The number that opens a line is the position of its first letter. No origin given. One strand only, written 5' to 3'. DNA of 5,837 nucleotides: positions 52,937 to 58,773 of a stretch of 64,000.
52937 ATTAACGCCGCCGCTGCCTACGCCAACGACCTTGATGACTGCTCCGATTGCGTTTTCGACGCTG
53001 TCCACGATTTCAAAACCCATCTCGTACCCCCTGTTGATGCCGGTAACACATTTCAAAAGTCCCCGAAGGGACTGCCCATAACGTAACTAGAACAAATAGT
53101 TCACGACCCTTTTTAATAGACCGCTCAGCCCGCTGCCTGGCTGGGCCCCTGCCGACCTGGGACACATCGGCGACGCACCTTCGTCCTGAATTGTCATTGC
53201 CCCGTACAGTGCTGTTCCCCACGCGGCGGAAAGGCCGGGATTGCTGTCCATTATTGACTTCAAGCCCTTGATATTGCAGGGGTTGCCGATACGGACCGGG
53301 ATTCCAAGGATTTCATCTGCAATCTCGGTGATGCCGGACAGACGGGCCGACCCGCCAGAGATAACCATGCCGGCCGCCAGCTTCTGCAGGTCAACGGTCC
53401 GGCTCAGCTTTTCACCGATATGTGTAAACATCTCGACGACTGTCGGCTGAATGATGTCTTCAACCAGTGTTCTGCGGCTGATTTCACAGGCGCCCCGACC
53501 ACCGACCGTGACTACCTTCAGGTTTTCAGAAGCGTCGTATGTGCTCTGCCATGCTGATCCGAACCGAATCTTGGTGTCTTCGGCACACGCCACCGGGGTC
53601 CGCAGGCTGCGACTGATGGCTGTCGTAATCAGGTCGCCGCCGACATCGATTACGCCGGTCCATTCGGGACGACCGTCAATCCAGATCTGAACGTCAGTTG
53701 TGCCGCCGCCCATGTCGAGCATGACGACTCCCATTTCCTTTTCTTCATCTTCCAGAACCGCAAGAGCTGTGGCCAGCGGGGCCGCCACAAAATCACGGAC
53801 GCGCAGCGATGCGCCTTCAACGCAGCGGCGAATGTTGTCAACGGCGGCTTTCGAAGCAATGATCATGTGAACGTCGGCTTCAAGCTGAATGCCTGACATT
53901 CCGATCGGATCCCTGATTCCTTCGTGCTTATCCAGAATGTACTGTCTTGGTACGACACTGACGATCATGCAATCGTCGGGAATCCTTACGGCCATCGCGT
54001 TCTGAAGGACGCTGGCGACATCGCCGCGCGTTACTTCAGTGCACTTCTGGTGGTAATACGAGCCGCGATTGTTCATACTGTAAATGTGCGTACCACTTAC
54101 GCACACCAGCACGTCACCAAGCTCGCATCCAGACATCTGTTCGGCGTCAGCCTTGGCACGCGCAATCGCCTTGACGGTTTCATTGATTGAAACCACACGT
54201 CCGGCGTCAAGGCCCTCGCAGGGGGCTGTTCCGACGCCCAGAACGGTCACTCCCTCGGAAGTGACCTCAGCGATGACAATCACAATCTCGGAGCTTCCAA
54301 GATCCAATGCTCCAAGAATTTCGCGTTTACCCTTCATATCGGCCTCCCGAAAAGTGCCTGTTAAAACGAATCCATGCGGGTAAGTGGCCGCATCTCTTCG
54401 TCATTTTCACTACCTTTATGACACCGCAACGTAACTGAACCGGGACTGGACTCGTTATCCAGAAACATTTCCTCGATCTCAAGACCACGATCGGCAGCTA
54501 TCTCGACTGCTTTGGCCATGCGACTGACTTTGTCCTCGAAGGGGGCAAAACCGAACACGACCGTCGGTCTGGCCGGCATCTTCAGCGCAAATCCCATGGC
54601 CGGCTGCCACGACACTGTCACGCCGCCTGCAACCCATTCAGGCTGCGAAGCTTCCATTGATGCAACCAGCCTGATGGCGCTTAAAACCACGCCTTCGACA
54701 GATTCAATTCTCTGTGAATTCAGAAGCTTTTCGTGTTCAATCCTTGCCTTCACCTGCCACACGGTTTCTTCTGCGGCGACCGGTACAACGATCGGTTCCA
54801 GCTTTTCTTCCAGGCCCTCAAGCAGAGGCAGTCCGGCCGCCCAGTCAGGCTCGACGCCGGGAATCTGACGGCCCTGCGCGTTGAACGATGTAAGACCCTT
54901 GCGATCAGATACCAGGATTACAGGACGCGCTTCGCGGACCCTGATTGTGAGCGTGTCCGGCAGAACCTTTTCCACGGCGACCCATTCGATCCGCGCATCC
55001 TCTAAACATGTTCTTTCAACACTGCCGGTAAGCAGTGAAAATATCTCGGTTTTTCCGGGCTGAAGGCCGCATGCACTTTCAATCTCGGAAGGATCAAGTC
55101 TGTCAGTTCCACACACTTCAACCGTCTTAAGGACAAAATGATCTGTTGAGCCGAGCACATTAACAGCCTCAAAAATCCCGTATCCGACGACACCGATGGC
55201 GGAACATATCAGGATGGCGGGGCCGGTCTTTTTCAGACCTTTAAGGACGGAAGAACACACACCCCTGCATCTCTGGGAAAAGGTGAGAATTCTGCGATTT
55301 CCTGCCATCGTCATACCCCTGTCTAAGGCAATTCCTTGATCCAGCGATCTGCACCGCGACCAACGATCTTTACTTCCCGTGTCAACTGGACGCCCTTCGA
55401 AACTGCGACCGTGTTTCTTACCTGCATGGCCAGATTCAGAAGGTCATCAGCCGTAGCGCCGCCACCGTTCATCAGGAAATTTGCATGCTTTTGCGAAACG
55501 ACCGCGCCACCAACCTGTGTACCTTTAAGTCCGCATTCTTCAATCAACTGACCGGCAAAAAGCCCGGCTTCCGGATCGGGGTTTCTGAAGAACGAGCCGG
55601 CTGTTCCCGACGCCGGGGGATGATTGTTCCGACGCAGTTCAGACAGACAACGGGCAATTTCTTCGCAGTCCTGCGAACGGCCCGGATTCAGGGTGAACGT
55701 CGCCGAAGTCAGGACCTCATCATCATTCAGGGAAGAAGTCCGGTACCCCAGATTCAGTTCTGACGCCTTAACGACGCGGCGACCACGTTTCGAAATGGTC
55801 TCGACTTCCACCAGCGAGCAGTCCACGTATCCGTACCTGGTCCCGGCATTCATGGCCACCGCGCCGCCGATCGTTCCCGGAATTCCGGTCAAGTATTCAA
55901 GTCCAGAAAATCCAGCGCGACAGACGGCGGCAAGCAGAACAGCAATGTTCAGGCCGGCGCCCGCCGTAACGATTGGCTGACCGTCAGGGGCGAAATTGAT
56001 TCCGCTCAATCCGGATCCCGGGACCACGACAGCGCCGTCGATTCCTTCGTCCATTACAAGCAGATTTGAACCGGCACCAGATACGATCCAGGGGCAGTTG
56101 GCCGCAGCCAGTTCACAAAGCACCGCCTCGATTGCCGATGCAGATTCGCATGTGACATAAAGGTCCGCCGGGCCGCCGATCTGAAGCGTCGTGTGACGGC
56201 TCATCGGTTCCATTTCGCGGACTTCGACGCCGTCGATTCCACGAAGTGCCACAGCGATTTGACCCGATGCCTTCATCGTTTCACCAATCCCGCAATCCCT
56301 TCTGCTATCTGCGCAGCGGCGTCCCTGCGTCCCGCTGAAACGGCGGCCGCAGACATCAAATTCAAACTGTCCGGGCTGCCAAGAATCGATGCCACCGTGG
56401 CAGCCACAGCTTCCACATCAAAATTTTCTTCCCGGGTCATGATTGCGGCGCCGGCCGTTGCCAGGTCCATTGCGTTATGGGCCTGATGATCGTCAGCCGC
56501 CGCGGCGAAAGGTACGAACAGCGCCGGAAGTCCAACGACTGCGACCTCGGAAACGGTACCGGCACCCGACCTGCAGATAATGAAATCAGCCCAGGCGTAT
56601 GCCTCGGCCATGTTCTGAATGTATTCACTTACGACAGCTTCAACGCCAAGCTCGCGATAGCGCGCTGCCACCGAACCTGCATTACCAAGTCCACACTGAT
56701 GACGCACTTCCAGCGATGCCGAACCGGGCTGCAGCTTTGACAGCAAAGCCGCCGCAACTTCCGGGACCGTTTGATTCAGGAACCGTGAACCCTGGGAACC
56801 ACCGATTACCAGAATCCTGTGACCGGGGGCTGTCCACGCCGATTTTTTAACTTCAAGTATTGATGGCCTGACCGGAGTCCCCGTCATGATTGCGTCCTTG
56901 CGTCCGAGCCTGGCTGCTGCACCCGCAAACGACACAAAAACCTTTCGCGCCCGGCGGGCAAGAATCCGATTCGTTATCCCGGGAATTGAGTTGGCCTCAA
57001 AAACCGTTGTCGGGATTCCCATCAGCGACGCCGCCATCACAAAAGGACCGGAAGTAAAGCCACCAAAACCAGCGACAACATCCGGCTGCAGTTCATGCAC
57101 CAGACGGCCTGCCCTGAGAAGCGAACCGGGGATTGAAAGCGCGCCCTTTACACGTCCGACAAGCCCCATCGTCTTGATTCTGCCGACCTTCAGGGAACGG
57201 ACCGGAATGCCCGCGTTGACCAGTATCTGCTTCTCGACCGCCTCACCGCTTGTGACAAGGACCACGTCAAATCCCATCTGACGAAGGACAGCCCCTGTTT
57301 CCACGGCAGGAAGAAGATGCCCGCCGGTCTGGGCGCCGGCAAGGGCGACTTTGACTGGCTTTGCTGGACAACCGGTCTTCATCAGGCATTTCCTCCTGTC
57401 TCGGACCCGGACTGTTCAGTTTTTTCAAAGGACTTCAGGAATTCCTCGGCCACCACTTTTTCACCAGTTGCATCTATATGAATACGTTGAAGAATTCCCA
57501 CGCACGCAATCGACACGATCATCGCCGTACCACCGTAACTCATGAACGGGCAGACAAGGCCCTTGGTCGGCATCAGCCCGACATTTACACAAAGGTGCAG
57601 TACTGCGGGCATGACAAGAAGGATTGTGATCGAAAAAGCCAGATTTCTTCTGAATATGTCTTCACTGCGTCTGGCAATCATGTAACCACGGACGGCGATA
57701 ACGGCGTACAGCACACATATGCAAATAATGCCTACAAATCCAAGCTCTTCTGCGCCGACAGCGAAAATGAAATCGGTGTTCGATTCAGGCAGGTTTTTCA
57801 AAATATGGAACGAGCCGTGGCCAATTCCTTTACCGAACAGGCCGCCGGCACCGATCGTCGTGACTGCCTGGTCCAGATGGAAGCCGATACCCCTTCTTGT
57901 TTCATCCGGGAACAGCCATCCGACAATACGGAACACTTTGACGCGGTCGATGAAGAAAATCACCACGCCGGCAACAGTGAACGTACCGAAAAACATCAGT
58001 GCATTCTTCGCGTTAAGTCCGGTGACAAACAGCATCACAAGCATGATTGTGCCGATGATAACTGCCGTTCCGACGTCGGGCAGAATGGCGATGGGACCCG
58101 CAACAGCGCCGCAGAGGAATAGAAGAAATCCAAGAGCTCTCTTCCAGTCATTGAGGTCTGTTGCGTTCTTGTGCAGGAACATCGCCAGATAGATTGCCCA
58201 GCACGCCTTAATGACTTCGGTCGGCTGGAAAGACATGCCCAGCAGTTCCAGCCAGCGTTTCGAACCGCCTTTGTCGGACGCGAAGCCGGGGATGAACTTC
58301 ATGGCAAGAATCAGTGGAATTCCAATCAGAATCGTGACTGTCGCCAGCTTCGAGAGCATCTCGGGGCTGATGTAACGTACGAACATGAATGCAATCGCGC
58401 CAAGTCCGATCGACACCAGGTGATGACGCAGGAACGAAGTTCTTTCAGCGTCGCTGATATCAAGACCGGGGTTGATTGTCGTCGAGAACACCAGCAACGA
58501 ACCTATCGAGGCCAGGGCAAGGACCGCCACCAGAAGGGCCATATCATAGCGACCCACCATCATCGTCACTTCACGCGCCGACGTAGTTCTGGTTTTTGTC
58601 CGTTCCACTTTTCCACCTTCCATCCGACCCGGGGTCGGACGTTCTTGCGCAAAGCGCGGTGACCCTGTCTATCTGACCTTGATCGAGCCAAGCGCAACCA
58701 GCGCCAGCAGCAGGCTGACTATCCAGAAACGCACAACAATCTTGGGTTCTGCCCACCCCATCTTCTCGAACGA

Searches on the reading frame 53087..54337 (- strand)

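Call 32: search_protein_families(library=pfam, proteins=[window:53087-54337:-], max_evalue=0.00001)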
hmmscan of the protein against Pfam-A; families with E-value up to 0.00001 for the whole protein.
window:53087-54337:- (416 aa): 4 families
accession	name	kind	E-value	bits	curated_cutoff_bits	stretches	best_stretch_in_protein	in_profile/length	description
PF14450.12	FtsA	-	3.9e-32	111.7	31.8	1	205-359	1-114/127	Cell division protein FtsA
PF02491.25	SHS2_FTSA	-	2.3e-22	79.5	25.4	1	82-159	1-78/79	SHS2 domain inserted in FTSA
PF06723.19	MreB_Mbl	-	4.4e-10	39.4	27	1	183-362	126-318/327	MreB/Mbl protein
PF06277.17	EutA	-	3.2e-06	26.7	27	1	198-241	139-182/475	Ethanolamine utilisation protein EutA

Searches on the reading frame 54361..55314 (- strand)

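Call 32: search_protein_families(library=pfam, proteins=[window:54361-55314:-], max_evalue=0.00001)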
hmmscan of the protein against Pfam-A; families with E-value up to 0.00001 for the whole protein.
window:54361-55314:- (317 aa): 1 family
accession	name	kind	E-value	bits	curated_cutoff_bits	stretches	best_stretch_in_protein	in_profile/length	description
PF08478.15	POTRA_1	-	7.4e-10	39.4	23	1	62-128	3-68/69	POTRA domain, FtsQ-type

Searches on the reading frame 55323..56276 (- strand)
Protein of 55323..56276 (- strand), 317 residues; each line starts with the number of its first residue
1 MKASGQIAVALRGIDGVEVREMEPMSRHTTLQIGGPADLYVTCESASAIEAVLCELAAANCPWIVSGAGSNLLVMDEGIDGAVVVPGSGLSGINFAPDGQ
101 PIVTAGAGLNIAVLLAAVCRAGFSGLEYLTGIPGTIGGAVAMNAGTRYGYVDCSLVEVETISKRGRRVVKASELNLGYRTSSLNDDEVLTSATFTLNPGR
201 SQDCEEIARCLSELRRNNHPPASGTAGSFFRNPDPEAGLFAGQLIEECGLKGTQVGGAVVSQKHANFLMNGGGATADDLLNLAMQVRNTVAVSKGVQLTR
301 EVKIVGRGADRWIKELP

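Call 32: search_protein_families(library=pfam, proteins=[window:55323-56276:-], max_evalue=0.00001)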
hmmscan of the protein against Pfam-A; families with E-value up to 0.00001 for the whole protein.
window:55323-56276:- (317 aa): 2 families
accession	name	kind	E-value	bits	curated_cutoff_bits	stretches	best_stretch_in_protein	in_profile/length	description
PF02873.21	MurB_C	-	1e-29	103.1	27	1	211-305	9-99/99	UDP-N-acetylenolpyruvoylglucosamine reductase, C-terminal domain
PF01565.28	FAD_binding_4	-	6.9e-16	58.6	26.4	1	38-167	2-135/139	FAD binding domain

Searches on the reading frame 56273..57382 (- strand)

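Call 32: search_protein_families(library=pfam, proteins=[window:56273-57382:-], max_evalue=0.00001)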
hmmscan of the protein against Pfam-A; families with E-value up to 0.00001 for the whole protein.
window:56273-57382:- (369 aa): 3 families
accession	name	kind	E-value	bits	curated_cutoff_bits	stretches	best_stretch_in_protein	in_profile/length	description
PF04101.22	Glyco_tran_28_C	-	6.6e-39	134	22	1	190-358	2-165/166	Glycosyltransferase family 28 C-terminal domain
PF03033.26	Glyco_transf_28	-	1.8e-23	83.6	26.2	1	12-149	1-138/139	Glycosyltransferase family 28 N-terminal domain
PF13579.12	Glyco_trans_4_4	-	5e-10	40.4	29.7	1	31-136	12-108/158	Glycosyl transferase 4-like domain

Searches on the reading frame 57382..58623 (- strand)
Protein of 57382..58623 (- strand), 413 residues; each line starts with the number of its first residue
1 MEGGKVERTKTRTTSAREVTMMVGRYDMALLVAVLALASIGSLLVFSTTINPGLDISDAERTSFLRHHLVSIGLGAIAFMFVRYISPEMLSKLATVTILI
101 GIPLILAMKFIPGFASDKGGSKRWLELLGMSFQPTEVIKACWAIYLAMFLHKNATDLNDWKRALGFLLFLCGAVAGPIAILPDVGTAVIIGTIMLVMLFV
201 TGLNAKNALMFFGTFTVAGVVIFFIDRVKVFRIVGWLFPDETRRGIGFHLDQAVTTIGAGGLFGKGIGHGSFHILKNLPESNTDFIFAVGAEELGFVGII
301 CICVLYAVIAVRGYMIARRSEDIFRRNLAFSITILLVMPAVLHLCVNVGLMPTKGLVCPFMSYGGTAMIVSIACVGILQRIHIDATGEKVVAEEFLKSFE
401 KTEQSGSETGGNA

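Call 32: search_protein_families(library=pfam, proteins=[window:57382-58623:-], max_evalue=0.00001)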
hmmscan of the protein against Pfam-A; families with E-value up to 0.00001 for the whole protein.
window:57382-58623:- (413 aa): 1 family
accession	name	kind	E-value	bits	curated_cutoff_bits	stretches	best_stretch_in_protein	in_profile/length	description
PF01098.24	FTSW_RODA_SPOVE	-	2.2e-77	260.9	26.4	1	29-383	2-352/356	Cell cycle protein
